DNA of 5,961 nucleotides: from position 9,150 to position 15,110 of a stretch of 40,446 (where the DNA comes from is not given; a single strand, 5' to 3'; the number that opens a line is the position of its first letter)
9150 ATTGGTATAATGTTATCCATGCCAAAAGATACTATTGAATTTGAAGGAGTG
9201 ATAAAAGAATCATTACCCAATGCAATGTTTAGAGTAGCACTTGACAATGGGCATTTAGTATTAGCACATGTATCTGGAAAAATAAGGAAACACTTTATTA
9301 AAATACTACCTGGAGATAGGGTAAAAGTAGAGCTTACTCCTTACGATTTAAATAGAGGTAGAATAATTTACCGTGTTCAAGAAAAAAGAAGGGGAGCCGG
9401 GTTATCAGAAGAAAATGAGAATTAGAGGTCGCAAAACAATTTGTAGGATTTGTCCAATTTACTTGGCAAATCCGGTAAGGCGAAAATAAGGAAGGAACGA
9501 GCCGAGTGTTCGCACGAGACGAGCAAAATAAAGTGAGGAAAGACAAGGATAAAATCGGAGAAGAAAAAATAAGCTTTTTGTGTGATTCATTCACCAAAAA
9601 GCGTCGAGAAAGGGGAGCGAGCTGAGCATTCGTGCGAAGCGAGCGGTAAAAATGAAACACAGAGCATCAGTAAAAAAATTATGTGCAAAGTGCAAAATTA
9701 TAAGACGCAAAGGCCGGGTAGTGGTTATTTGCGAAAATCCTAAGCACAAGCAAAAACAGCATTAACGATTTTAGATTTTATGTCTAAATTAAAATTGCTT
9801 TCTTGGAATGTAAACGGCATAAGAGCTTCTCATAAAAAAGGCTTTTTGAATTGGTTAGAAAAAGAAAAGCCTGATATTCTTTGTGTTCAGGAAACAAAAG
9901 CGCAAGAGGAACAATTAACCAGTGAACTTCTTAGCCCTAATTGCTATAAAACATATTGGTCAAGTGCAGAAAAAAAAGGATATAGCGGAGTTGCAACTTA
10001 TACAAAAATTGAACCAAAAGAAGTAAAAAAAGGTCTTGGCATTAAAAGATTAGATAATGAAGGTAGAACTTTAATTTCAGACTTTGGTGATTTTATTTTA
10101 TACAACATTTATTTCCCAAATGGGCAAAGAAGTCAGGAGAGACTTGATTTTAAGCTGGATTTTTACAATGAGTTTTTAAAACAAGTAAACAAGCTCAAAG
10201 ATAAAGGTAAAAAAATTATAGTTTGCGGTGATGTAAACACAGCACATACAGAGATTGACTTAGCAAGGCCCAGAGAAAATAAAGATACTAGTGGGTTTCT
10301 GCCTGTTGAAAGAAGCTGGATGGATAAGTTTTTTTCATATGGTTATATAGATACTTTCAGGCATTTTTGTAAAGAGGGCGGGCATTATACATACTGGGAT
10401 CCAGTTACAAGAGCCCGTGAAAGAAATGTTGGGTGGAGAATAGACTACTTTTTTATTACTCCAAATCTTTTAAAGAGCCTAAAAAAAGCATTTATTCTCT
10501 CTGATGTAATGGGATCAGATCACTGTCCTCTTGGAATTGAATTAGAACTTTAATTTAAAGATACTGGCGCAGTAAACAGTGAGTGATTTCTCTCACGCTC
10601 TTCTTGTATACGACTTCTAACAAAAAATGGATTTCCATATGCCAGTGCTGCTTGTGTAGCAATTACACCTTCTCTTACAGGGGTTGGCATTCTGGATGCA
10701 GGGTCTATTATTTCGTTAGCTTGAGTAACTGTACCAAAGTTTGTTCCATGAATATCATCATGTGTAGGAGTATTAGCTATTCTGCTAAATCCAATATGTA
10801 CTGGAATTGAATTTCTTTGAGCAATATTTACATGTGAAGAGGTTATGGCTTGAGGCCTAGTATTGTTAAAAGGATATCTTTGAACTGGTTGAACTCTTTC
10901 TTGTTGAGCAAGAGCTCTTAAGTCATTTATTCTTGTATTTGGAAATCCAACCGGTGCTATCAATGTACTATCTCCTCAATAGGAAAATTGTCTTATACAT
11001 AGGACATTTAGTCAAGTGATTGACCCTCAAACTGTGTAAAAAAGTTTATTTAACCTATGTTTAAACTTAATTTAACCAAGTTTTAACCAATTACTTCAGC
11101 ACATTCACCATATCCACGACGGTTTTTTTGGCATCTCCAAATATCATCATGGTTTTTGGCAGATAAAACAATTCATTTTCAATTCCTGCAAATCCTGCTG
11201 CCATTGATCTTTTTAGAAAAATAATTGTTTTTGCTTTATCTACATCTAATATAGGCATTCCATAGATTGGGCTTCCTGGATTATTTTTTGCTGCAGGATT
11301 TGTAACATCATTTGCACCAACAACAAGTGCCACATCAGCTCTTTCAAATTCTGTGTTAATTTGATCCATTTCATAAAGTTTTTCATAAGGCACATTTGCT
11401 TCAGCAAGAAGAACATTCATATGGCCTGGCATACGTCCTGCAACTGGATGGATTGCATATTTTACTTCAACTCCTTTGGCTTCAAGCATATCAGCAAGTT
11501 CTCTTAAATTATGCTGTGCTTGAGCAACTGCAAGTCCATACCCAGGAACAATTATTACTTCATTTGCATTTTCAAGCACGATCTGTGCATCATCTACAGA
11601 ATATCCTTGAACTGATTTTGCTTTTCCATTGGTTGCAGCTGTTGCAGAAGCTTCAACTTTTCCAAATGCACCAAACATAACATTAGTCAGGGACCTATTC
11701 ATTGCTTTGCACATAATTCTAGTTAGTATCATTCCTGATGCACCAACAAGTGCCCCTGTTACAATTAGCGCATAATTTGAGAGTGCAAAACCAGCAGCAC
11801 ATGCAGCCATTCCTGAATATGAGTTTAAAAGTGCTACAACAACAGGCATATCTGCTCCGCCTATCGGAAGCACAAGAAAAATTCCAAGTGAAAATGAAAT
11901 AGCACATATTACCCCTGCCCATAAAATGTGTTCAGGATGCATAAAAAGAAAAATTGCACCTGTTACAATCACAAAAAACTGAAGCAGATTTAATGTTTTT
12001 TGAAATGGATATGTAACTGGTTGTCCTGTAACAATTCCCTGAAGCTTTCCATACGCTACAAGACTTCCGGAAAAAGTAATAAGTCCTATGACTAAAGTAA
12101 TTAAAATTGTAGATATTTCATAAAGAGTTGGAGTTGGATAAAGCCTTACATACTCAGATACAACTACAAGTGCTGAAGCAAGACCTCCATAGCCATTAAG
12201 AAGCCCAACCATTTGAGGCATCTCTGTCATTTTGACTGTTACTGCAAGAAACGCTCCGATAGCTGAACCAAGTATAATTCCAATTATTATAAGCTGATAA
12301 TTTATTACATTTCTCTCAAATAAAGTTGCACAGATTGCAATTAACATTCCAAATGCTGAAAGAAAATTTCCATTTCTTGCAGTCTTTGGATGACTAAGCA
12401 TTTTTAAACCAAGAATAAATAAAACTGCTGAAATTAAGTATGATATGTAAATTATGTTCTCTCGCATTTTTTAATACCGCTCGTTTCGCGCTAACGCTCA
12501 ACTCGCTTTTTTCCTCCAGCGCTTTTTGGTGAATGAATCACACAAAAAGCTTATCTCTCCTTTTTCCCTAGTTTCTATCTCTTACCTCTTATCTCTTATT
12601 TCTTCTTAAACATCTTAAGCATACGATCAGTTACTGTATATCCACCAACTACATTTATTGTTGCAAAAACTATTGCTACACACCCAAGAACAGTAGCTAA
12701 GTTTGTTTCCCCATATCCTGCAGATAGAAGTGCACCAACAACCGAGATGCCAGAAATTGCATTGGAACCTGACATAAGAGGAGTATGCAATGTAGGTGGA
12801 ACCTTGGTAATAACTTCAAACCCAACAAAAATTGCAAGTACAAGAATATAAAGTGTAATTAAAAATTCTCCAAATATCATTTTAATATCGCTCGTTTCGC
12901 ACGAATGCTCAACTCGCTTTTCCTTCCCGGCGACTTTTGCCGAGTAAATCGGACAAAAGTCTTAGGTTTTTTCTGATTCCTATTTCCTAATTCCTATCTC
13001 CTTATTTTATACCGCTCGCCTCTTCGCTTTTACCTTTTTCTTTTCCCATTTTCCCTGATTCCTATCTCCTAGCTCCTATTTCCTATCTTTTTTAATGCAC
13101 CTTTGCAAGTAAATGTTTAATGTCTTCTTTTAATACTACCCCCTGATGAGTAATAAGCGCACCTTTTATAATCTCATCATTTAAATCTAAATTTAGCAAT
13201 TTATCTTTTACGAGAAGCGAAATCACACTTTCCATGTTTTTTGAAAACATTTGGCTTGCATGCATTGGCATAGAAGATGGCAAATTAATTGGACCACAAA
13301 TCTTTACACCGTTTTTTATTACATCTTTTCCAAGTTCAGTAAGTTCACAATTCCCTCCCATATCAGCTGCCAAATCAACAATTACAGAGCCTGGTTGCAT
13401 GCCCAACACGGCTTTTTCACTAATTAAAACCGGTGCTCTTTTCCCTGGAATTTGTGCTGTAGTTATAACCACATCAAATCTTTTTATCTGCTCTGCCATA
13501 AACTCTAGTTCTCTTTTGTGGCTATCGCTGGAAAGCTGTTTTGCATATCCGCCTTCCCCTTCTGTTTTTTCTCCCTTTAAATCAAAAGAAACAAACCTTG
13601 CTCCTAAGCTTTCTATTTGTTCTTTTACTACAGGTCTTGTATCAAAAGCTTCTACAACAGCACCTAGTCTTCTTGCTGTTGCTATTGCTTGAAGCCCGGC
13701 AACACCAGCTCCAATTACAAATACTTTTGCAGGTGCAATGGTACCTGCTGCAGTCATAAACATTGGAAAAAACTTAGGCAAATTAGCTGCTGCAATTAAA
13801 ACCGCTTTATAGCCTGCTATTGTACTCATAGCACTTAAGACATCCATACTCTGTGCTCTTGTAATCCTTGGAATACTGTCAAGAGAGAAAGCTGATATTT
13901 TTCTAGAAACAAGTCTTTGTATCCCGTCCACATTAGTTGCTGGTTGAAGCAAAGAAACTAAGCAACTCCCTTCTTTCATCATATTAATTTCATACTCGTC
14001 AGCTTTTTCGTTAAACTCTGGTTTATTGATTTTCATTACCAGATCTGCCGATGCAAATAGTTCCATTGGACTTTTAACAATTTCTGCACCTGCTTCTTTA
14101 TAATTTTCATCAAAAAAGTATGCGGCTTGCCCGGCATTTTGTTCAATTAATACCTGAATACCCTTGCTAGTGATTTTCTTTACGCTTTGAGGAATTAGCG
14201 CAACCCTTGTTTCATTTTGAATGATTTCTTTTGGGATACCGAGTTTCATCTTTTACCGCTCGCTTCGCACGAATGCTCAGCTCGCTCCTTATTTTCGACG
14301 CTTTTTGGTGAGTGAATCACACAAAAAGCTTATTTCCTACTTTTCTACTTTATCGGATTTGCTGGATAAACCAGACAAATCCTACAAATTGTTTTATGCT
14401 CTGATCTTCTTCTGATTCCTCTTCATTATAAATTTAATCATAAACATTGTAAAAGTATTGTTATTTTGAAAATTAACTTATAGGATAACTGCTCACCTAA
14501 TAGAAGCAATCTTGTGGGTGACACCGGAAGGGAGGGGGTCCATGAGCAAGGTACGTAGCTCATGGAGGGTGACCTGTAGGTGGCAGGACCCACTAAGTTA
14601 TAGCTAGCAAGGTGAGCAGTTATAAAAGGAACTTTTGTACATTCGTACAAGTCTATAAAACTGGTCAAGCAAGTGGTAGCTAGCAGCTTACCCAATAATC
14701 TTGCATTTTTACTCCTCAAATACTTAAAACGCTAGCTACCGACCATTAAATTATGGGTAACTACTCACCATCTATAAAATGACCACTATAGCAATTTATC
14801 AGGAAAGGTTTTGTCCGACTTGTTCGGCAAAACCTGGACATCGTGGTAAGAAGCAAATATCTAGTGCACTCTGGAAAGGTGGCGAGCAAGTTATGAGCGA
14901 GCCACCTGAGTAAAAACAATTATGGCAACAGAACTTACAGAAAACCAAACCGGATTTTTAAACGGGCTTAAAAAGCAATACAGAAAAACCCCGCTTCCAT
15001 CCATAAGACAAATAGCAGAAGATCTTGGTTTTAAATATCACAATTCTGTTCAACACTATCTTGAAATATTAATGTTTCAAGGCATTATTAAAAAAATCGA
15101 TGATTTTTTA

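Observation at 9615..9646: Hairpin S: 8-bp stem with a conserved tandem G.A/A.G pair and a UUCG/UUAG loop, flanked by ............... direct repeats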

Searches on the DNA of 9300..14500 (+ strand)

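Call 33: search_rna_families(source=window, start=9300, end=14500, threshold=evalue, max_evalue=5)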
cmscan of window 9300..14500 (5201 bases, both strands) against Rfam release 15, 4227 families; matches with E-value up to 5: 2.
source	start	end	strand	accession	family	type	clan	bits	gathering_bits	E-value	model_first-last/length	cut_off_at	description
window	10066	10116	-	RF00280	SNORD51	Gene; snRNA; snoRNA; CD-box;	CL00054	23.3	50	1.3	1-79/79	no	Small nucleolar RNA SNORD51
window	10044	10115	-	RF00266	snoZ17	Gene; snRNA; snoRNA; CD-box;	CL00053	22.5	44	1.1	1-71/71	no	Small nucleolar RNA Z17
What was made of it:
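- On Any Rfam family: Nothing overlapped S or B at E up to 5 (call 33).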

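Call 54: build_rna_model(alignment_id=A2, structure=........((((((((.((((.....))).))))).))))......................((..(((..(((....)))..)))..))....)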
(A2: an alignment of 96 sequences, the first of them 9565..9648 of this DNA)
Model R1 built from alignment A2 (96 sequences, 94 columns); structure: as given.
model positions 84; base pairs 20; branch points 1; effective number of sequences 1.82; information 0.676 bits per position. Calibrated on 0.2 Mb of random sequence (short: E-values are rough).
structure used (alignment columns):
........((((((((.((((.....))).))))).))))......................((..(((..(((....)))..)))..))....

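Call 55: search_with_rna_model(model_id=R1, source=window, filters=off, max_evalue=10, show_alignments=8)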
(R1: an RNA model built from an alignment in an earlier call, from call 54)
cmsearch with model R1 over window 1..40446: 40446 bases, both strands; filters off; matches with E-value up to 10: 32.
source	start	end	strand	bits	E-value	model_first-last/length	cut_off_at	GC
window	9565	9648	+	104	5.8e-23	1-84/84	no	0.46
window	14254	14337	-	102.9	1.1e-22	1-84/84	no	0.46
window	12475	12558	-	101.6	2.2e-22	1-84/84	no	0.45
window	12886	12969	-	99.2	8e-22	1-84/84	no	0.48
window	9437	9528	+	56.3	1.4e-11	1-84/84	no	0.45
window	14798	14848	+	29.1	4.5e-05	1-84/84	no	0.47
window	20299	20341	+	27.5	0.00011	1-84/84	no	0.28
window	14338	14391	-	27.5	0.00011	1-84/84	no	0.33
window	14292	14368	+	14.6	0.13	1-84/84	no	0.35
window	9553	9610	-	14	0.18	1-84/84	no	0.34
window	12521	12550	+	13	0.32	9-38/84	no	0.37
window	31411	31456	+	11.4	0.77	1-84/84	no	0.33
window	20267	20343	-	10.7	1.1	1-84/84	no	0.32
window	21849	21912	+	10.5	1.2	1-84/84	no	0.23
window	29046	29112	+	10.5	1.3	1-84/84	no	0.36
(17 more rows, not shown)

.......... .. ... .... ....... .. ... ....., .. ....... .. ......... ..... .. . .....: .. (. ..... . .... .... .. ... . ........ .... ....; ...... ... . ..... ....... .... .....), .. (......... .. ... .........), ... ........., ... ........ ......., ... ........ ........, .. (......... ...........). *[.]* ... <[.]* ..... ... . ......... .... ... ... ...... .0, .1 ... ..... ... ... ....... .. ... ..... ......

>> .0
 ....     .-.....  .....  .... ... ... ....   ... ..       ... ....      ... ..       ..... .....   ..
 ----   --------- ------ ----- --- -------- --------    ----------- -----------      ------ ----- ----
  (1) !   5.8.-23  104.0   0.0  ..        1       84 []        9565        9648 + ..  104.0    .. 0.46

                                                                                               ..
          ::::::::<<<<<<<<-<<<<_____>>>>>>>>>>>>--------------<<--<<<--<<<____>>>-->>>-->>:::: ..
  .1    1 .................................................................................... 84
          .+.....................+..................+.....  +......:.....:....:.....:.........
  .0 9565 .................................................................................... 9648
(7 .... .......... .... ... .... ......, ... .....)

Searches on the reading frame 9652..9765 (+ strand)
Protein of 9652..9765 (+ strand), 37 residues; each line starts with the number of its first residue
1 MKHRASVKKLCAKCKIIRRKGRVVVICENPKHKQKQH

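Call 11: find_encoding_contigs(protein=window:9652-9765:+, flank=10000, max_places=10)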
Protein window:9652-9765:+ (37 aa): 1 contig read that carries it; 1 place shown.
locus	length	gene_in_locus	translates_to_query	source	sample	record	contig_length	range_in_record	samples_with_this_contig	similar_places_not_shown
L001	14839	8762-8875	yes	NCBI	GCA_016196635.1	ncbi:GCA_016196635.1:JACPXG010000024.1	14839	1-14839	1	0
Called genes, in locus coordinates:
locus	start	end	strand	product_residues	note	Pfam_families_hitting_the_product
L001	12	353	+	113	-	PF08378:NERD (weak), PF02021:UPF0102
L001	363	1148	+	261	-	PF02899:Phage_int_SAM_1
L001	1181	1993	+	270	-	PF01113:DapB_N, PF05173:DapB_C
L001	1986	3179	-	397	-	PF13458:Peripla_BP_6, PF13433:Peripla_BP_5 (faint), PF01094:ANF_receptor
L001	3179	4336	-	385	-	PF13433:Peripla_BP_5 (weak), PF13458:Peripla_BP_6, PF01094:ANF_receptor, PF13433:Peripla_BP_5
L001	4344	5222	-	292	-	PF12849:PBP_like_2, PF13531:SBP_bac_11 (faint)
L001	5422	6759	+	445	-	-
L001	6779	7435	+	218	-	PF00406:ADK, PF13207:AAA_17, PF13238:AAA_18 (weak), PF05191:ADK_lid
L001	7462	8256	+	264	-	PF00557:Peptidase_M24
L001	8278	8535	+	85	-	PF01176:eIF-1a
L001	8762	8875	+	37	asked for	PF00444:Ribosomal_L36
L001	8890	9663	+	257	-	PF03372:Exo_endo_phos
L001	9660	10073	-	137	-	-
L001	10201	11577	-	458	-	PF02233:PNTB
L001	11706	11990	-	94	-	PF12769:PNTB_4TM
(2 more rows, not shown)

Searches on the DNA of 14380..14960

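Call 74: search_rna_families(source=window, start=14380, end=14960, threshold=evalue, max_evalue=1)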
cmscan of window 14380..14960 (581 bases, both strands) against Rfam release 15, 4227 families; matches with E-value up to 1: 1.
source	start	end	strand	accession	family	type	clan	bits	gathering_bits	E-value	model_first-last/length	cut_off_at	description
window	14706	14769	+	RF02753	ES173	Gene; sRNA;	-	18.2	90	0.82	1-64/64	no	ES173 sRNA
